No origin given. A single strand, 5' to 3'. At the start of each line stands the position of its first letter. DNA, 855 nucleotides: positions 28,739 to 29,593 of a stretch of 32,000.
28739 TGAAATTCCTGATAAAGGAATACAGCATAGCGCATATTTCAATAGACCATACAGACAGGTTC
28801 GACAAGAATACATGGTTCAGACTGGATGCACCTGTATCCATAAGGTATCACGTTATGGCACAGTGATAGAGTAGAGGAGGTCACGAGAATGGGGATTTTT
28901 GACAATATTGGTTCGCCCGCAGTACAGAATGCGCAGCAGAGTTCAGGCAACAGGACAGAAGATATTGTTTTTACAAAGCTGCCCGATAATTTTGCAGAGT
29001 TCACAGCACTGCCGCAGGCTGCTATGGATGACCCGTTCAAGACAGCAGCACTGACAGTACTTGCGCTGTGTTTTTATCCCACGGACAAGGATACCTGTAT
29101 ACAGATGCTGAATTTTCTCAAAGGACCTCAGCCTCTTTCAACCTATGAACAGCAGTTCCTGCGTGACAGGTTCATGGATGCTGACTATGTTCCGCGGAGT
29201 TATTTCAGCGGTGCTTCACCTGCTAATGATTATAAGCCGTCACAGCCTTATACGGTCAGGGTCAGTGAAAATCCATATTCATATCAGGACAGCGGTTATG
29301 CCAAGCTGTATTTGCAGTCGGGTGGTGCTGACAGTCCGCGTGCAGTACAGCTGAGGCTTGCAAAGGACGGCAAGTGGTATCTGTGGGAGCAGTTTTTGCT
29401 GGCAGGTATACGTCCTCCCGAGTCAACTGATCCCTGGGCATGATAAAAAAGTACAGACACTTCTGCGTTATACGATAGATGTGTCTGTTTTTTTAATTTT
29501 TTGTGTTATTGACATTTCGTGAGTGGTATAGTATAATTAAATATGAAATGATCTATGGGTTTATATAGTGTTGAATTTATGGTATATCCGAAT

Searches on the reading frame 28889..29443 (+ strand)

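Call 52: search_protein_families(library=pfam, proteins=[window:28889-29443:+], max_evalue=0.0001)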
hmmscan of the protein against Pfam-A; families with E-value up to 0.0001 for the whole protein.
window:28889-29443:+ (184 aa): 1 family
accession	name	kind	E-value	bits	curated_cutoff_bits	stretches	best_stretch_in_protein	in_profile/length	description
PF22043.2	DUF6935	-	6.8e-60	202.1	27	1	30-178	2-158/158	Domain of unknown function (DUF6935)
